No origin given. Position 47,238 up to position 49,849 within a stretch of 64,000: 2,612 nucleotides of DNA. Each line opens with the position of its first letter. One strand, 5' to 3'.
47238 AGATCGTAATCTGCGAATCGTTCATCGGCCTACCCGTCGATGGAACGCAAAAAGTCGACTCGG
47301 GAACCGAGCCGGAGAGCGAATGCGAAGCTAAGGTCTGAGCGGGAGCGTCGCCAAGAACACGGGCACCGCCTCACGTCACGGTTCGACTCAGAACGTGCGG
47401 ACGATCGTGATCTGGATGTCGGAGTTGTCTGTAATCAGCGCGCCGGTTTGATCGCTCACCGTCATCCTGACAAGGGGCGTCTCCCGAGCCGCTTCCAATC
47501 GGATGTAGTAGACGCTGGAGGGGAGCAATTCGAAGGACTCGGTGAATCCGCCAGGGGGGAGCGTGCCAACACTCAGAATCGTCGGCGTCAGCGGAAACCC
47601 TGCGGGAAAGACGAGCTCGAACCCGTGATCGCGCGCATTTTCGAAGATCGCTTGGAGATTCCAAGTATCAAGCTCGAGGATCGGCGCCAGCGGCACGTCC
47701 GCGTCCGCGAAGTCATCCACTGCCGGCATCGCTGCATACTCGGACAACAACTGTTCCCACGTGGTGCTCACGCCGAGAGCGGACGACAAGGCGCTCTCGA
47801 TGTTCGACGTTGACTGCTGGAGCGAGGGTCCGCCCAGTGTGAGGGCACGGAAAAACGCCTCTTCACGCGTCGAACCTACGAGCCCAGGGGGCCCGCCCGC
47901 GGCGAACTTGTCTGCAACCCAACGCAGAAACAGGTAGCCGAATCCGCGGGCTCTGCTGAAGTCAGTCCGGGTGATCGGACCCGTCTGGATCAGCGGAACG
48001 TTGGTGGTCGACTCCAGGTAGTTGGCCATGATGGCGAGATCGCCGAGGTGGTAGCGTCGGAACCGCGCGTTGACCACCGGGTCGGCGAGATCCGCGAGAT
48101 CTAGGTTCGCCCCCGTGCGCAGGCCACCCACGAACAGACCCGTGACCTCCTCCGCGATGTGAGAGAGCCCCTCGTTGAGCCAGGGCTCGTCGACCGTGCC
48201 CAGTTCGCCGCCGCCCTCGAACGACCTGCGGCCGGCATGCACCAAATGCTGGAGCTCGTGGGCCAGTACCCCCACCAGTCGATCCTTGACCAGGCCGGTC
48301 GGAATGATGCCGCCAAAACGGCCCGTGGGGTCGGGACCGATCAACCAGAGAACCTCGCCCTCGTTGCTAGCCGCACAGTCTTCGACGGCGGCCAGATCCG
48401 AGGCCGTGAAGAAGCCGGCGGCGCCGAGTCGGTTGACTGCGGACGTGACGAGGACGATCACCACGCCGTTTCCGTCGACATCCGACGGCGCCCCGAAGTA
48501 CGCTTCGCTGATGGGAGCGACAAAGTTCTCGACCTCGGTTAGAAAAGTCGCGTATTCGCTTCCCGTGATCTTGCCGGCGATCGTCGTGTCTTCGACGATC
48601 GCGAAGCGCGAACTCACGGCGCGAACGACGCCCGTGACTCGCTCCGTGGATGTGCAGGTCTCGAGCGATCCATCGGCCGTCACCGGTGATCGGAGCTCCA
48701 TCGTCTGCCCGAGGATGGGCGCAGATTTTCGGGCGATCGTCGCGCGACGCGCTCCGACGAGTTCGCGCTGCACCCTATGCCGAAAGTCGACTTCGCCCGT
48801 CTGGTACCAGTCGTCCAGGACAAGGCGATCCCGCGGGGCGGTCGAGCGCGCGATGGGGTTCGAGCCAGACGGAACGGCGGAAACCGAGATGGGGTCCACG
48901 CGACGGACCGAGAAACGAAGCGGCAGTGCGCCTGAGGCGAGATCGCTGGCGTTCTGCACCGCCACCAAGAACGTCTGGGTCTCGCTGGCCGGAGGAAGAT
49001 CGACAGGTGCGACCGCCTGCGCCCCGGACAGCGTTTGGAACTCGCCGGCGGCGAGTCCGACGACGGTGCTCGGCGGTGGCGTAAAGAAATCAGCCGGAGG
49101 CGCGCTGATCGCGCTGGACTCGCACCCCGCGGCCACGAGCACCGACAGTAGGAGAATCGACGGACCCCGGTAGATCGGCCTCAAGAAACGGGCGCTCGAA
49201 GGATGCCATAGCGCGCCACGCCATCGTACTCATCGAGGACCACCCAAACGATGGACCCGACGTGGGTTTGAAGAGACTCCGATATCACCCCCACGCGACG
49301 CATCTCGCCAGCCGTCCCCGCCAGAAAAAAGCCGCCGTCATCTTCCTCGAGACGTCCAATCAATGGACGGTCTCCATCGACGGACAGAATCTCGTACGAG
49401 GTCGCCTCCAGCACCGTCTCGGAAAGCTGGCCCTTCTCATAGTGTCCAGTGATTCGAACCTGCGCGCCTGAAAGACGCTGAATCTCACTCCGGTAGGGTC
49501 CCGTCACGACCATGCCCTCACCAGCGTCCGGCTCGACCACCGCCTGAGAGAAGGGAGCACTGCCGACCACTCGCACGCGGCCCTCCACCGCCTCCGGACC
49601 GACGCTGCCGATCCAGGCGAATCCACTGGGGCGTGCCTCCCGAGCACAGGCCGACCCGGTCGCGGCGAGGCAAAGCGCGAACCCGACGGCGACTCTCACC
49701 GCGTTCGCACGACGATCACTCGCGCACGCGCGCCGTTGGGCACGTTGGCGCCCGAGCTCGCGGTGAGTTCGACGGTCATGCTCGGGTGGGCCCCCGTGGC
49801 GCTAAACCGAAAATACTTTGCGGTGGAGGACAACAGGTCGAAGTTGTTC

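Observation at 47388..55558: Tandem array of four diverged paralogous lipoproteins carrying a gluzincin-like HExxH….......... motif pair, with an embedded small secreted protein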

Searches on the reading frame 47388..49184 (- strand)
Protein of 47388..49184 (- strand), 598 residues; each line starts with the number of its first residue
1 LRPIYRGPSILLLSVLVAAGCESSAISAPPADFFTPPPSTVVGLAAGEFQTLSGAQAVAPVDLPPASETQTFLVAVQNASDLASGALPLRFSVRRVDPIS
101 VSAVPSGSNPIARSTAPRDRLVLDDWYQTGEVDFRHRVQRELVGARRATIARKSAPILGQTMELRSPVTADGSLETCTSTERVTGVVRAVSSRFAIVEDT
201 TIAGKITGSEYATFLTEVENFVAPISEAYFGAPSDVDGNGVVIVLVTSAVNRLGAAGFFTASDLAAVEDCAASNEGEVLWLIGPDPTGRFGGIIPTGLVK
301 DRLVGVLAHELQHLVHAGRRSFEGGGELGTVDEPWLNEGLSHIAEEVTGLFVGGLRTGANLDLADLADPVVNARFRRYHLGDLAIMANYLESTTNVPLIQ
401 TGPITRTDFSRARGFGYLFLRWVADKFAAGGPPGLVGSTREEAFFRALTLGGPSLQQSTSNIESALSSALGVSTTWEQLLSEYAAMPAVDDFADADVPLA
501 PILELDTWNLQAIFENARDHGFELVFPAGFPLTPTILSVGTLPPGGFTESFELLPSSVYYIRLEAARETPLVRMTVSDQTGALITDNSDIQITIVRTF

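Call 3: search_protein_families(library=pfam, proteins=[window:47388-49184:-], max_evalue=1)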
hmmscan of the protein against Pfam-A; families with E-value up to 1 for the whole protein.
window:47388-49184:- (598 aa): 0 families

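Call 4: search_protein_families(library=ncbifam, proteins=[window:47388-49184:-], max_evalue=1)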
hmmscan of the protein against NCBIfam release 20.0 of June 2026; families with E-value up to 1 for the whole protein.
window:47388-49184:- (598 aa): 0 families

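Call 6: search_solved_structures(query=A1, max_evalue=10, show_alignments=3)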
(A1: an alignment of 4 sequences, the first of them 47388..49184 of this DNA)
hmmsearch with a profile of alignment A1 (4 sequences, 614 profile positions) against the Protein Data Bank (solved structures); distinct sequences matched with E-value up to 10: 11.
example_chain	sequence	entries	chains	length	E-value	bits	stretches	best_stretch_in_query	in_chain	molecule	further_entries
7bb8_A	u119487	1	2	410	1.6e-14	56.5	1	220-367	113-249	Neutral metalloprotease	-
7bb9_A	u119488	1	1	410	1.2e-13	53.6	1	220-367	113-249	Lugdulysin E242Q Y315F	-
3gk6_A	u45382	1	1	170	0.29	12.7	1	566-594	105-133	Integron cassette protein VCH_CASS2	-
4v4b_BK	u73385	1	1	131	0.57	11.7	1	88-142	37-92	60S ribosomal protein L12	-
4v7h_BK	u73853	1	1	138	0.6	11.7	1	88-142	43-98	60S ribosomal protein L12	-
6oig_s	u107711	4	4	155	0.63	11.6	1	88-143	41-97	60S ribosomal protein L12-A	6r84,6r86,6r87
3j16_H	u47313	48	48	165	0.73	11.4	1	88-143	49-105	60S ribosomal protein L11 | 60S ribosomal protein L12 | 60S ribosomal protein rpL12 (L11p)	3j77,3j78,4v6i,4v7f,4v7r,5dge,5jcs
4v7e_CK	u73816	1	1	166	0.96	11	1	86-184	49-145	60S ribosomal protein L11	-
6gq1_P2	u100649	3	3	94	1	10.9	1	96-144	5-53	60S ribosomal protein L12-A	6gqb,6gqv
7olc_LK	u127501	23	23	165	1.3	10.5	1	89-143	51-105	60S ribosomal protein L12-like protein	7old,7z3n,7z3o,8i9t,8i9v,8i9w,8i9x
8h1r_C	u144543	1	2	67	1.7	10.2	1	10-50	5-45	Uncharacterized lipoprotein YifL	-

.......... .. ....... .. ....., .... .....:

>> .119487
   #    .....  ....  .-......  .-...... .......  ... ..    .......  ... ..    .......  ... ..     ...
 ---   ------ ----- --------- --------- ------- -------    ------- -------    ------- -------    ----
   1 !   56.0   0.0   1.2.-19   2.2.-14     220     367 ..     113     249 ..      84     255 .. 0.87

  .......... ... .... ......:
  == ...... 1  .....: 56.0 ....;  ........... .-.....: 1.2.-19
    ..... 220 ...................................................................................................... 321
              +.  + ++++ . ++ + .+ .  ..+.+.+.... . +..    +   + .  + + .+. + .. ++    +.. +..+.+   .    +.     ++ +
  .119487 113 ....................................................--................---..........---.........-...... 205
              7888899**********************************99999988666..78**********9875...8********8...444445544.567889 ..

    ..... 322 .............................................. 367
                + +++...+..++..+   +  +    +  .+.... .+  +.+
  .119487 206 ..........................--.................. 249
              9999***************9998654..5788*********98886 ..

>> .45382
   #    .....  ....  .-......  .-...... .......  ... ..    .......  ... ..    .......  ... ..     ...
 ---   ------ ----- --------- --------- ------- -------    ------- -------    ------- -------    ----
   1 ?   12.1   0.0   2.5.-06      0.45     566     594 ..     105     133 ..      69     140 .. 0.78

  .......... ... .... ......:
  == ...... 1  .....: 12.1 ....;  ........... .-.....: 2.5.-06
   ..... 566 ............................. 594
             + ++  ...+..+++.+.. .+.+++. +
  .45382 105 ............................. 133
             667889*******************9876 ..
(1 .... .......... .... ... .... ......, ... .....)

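Call 70: list_cluster_members(proteins=[P0001, window:47388-49184:-, window:49181-49699:-, window:51694-53577:-, window:53696-55558:-])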
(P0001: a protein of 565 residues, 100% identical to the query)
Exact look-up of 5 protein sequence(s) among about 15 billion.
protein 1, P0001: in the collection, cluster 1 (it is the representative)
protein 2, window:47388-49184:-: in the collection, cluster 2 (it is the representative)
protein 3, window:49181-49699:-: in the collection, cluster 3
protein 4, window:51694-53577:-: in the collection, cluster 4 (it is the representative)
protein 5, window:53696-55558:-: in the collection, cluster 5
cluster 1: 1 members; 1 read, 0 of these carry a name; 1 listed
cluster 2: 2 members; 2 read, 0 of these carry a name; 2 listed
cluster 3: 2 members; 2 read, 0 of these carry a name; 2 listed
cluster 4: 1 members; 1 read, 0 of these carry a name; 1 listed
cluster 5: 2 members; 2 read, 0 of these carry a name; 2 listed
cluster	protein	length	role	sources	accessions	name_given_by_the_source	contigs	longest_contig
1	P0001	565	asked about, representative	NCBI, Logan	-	-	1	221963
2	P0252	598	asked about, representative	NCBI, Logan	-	-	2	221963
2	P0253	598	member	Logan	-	-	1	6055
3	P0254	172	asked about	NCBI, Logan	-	-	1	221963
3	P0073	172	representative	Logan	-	-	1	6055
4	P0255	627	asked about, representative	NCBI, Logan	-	-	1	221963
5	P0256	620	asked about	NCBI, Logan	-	-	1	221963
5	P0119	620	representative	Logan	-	-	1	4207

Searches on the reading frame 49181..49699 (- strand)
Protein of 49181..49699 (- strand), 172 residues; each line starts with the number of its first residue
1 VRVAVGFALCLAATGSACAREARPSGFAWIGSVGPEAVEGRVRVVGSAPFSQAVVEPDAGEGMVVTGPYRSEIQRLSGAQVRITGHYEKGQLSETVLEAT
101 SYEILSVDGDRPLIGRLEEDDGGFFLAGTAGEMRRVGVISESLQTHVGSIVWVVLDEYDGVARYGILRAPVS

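Call 3: search_protein_families(library=pfam, proteins=[window:49181-49699:-], max_evalue=1)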
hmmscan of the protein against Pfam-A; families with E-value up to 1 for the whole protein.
window:49181-49699:- (172 aa): 1 family
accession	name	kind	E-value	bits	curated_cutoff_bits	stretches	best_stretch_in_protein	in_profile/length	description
PF19135.5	DUF5818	-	0.053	13.5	27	0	115-150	2-36/57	Protein of unknown function (DUF5818)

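Call 4: search_protein_families(library=ncbifam, proteins=[window:49181-49699:-], max_evalue=1)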
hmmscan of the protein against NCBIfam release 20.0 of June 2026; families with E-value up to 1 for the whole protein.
window:49181-49699:- (172 aa): 0 families

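Call 12: find_homologous_proteins(query=window:49181-49699:-, max_evalue=0.01)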
Query window:49181-49699:- (172 aa): 35 proteins with E <= 0.01 among 247 candidates.
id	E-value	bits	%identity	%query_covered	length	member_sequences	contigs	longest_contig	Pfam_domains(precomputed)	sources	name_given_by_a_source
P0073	1.1e-104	365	99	100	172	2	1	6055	-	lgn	-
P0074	3.7e-70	253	71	98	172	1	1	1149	-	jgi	-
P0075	1.2e-63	232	63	99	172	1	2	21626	-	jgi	-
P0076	3.6e-56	207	61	90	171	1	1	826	-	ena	-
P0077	2.4e-55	205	59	89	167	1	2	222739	-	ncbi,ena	-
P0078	5.0e-50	187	56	98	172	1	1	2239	-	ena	-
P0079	1.8e-45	173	52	98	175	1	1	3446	-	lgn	-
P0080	3.7e-44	168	53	90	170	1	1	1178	-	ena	-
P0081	4.2e-44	168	52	98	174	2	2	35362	-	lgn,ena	-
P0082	5.6e-44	168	51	94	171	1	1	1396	-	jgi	jgi:hypothetical protein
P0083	6.5e-44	168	51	91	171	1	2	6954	-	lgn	-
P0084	7.6e-44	167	52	89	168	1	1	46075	-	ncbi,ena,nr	ncbi:MAG: hypothetical protein R3195_03345 [Gemmatimonadota bacterium]|nr:hypothetical protein [Gemm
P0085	8.7e-43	164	56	83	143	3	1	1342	-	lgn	-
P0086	9.5e-43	164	53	85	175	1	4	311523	-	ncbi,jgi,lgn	-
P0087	2.0e-42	163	52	95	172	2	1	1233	-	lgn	-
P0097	3.8e-33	133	51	89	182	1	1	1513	PF19135.6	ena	-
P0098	1.1e-31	128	50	89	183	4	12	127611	-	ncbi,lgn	-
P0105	1.2e-22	98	46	78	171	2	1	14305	-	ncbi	-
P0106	2.0e-22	98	43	90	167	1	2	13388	-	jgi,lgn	-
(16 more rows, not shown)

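Call 21: predict_structure(alignment_id=A3)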
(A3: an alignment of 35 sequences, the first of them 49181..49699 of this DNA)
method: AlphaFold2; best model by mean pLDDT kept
length: 172 residues; sequences in the alignment: 35
mean_pLDDT: 89.7   pTM: 0.78
mean pLDDT of the five models: 89.7, 89.3, 88.9, 88.5, 88.5
residues with pLDDT >= 90: 134; 70-90: 13; 50-70: 19; < 50: 6
segments of 3 or more residues with pLDDT < 50: 1-3, 20-22
pLDDT, mean of each block of 10 residues (from residue 1): 56 54 69 96 95 97 97 97 98 95 97 97 94 95 97 97 96 77
secondary structure, 60 per line:
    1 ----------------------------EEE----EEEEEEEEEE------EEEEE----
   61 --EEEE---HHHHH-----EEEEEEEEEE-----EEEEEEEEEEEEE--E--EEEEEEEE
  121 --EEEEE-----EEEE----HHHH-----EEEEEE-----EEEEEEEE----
elements in order: E29-31 E36-45 E52-56 E63-66 H70-74 E80-89 E95-107 E113-120 E123-127 E133-136 H141-144 E150-155 E161-168

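Call 59: search_protein_families(library=pfam, alignment_id=A3, max_evalue=1)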
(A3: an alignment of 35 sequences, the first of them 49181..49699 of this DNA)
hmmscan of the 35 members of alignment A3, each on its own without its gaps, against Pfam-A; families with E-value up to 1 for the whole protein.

A. member 1, window:49181-49699:- (172 aa): 1 family
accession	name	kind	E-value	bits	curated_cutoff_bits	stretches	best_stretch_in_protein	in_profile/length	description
PF19135.5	DUF5818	-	0.053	13.5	27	0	115-150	2-36/57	Protein of unknown function (DUF5818)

B. families by the number of members that match (of 35 scanned): 6 families
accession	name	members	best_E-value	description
PF19135.5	DUF5818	22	1.8e-06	Protein of unknown function (DUF5818)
PF13464.11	RodZ_C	2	0.43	RodZ C-terminal domain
PF19139.5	DUF5822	1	0.13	Family of unknown function (DUF5822)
PF05757.16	PsbQ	1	0.13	Oxygen evolving enhancer protein 3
PF02289.21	MCH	1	0.24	Cyclohydrolase (MCH)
PF06551.18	DUF1120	1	0.26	Protein of unknown function (DUF1120)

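Call 71: find_encoding_contigs(protein=P0098, flank=6000, max_places=2)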
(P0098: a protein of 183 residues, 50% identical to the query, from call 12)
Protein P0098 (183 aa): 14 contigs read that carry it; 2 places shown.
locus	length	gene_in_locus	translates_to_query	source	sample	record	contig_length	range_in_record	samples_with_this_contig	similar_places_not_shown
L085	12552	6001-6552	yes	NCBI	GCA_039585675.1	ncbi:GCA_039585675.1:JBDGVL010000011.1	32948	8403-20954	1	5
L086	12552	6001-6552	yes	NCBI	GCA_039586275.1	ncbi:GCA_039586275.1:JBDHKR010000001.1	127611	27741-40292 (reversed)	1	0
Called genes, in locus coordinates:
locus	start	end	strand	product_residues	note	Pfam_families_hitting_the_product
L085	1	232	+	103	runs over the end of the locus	PF00166:Cpn10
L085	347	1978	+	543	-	PF00118:Cpn60_TCP1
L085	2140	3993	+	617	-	-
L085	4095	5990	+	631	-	-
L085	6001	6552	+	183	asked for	-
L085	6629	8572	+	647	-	PF02824:TGS, PF07973:tRNA_SAD, PF00587:tRNA-synt_2b, PF03129:HGTP_anticodon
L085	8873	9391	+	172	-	PF05198:IF3_N, PF00707:IF3_C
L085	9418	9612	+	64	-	PF01632:Ribosomal_L35p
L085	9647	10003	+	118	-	PF00453:Ribosomal_L20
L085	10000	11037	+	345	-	PF02912:Phe_tRNA-synt_N, PF01409:tRNA-synt_2d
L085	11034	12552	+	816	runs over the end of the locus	PF01588:tRNA_bind, PF03483:B3_4, PF03484:B5, PF17759:tRNA_synthFbeta, PF03147:FDX-ACB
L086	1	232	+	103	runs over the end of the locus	PF00166:Cpn10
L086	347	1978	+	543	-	PF00118:Cpn60_TCP1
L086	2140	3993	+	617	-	-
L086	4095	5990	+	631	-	-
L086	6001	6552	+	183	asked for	-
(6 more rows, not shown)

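Call 72: find_encoding_contigs(protein=P0105, flank=6000, max_places=2)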
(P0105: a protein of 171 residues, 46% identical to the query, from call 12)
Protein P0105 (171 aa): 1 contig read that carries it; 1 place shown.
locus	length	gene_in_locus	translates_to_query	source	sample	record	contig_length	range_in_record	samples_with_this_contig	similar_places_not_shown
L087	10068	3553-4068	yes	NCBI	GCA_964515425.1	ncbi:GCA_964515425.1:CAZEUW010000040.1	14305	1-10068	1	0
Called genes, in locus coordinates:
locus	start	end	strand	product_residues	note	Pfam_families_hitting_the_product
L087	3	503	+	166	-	?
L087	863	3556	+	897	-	PF02369:Big_1, PF09134:Invasin_D3 (weak)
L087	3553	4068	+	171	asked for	-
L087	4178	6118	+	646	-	PF02824:TGS, PF07973:tRNA_SAD, PF00587:tRNA-synt_2b, PF03129:HGTP_anticodon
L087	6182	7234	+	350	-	PF01916:DS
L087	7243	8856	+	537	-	PF00009:GTP_EFTU, PF01926:MMR_HSR1 (weak), PF22042:EF-G_D2, PF03144:GTP_EFTU_D2, PF16658:RF3_C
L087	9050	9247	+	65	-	PF01632:Ribosomal_L35p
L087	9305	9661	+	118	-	PF00453:Ribosomal_L20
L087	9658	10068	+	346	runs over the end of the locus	PF02912:Phe_tRNA-synt_N, PF01409:tRNA-synt_2d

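Call 73: find_encoding_contigs(protein=P0106, flank=6000, max_places=2)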
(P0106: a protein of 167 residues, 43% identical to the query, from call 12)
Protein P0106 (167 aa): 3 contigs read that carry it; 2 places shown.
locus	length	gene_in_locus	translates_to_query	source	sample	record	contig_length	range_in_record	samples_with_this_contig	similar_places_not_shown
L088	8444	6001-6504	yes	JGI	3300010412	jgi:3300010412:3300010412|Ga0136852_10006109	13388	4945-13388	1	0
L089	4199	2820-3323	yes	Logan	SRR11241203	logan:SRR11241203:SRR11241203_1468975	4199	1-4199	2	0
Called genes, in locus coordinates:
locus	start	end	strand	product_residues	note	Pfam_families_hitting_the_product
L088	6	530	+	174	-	-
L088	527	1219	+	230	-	PF13489:Methyltransf_23, PF03848:TehB (weak), PF13847:Methyltransf_31, PF08241:Methyltransf_11, PF08242:Methyltransf_12, PF13649:Methyltransf_25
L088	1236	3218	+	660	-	PF14508:GH97_N, PF10566:Glyco_hydro_97, PF14509:GH97_C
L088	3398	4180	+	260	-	-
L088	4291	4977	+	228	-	PF13468:Glyoxalase_3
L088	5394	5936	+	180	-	PF00730:HhH-GPD (weak)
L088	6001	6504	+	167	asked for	-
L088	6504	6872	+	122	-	PF01050:MannoseP_isomer (weak), PF00190:Cupin_1, PF02311:AraC_binding, PF07883:Cupin_2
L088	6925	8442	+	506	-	?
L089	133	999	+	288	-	-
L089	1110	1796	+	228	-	PF13468:Glyoxalase_3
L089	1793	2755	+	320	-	PF00730:HhH-GPD (weak)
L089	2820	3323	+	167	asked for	-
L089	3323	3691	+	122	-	PF01050:MannoseP_isomer (weak), PF00190:Cupin_1, PF02311:AraC_binding, PF07883:Cupin_2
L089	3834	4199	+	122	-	?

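Call 74: find_encoding_contigs(protein=P0086, flank=6000, max_places=2)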
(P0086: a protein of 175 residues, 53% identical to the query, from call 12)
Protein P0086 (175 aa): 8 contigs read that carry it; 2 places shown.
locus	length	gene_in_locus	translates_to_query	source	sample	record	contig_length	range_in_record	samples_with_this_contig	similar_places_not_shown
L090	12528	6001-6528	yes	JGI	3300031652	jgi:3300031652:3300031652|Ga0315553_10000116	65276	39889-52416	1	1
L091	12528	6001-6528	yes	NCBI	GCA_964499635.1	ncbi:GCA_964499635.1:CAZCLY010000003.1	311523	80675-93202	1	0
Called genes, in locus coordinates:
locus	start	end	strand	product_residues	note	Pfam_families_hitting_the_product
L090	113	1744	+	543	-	PF00118:Cpn60_TCP1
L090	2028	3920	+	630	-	-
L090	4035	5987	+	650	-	-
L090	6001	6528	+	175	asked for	-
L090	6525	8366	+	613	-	-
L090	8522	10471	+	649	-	PF02824:TGS, PF07973:tRNA_SAD, PF00587:tRNA-synt_2b, PF03129:HGTP_anticodon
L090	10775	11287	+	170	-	PF05198:IF3_N, PF00707:IF3_C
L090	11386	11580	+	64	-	PF01632:Ribosomal_L35p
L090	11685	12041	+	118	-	PF00453:Ribosomal_L20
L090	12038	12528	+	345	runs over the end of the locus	PF02912:Phe_tRNA-synt_N, PF01409:tRNA-synt_2d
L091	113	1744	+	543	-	PF00118:Cpn60_TCP1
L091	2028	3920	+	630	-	-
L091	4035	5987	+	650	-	-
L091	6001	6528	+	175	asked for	-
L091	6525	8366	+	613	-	-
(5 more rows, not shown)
